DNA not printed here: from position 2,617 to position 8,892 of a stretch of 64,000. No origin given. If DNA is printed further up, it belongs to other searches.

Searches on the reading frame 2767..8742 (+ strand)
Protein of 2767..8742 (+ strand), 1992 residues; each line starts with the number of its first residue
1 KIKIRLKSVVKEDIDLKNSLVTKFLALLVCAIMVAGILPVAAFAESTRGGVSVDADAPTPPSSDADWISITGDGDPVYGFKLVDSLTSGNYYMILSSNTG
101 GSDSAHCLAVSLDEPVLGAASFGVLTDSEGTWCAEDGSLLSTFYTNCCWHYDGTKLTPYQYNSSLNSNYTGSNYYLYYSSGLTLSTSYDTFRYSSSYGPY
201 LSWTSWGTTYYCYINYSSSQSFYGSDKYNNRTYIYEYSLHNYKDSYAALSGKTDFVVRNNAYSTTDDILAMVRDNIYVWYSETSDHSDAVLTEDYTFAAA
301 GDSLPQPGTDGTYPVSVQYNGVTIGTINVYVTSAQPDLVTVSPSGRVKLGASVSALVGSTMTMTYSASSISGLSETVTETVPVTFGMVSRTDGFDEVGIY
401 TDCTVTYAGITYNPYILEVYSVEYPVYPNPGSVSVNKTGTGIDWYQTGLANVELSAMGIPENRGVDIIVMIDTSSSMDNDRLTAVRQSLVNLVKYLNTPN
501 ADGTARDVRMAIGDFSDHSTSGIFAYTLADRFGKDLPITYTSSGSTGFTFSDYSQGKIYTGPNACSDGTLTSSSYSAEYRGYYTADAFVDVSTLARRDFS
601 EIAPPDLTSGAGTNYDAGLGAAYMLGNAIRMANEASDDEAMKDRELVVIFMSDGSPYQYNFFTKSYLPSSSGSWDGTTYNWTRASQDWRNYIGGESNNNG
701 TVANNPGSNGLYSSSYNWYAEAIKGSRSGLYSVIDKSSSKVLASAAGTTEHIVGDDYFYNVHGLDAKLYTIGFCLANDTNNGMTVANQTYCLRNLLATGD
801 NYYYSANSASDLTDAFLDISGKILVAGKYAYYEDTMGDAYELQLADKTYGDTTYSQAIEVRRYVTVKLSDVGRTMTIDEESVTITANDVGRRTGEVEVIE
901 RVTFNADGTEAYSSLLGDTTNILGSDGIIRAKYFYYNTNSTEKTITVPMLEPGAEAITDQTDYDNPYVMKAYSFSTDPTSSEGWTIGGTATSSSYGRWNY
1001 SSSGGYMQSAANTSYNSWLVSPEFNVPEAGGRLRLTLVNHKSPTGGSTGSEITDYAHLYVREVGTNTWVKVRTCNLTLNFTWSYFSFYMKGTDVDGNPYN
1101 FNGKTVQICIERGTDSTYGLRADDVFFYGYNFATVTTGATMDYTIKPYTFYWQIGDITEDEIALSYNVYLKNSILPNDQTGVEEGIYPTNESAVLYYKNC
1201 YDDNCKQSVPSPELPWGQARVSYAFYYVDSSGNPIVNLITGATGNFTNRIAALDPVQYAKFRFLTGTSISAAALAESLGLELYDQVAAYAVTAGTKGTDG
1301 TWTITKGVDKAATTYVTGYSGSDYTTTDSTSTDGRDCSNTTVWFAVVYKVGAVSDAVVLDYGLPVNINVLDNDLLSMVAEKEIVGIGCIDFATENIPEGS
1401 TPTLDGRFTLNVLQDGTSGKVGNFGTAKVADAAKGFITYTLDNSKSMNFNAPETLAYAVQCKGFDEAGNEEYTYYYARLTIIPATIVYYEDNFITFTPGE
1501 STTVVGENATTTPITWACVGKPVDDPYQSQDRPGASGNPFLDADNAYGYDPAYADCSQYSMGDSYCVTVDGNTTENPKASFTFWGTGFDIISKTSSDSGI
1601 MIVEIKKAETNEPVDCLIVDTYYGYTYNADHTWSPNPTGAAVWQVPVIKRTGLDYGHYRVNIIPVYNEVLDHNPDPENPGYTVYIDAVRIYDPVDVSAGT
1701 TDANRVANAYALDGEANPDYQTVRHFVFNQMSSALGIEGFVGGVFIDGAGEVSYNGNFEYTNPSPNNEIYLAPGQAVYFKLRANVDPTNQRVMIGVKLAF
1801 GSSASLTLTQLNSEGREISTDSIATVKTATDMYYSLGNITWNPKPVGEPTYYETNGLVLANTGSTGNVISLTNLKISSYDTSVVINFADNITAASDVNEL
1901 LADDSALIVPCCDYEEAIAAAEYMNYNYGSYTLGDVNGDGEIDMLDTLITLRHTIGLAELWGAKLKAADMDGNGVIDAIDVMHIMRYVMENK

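Call 18: search_protein_families(library=pfam, proteins=[window:2767-8742:+], max_evalue=0.01)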
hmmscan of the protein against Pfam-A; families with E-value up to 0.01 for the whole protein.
window:2767-8742:+ (1992 aa): 4 families
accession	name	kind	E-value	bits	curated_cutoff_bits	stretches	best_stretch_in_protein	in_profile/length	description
PF00404.24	Dockerin_1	-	4.9e-10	39.9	22.9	1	1933-1988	1-56/57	Dockerin type I domain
PF21426.3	GBS104-like_Ig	-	1.3e-05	26.5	26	1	1092-1211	8-108/112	Tip pilin GBS104-like, Ig-like domain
PF00092.34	VWA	-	6.1e-05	23.8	23.8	1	466-520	1-50/174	von Willebrand factor type A domain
PF13519.12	VWA_2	-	0.00053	21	27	0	467-518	1-48/107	von Willebrand factor type A domain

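Call 90: search_protein_families(library=padloc, proteins=[window:2812-8742:+], max_evalue=0.001)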
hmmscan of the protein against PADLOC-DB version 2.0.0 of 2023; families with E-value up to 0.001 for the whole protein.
window:2812-8742:+ (1977 aa): 0 families
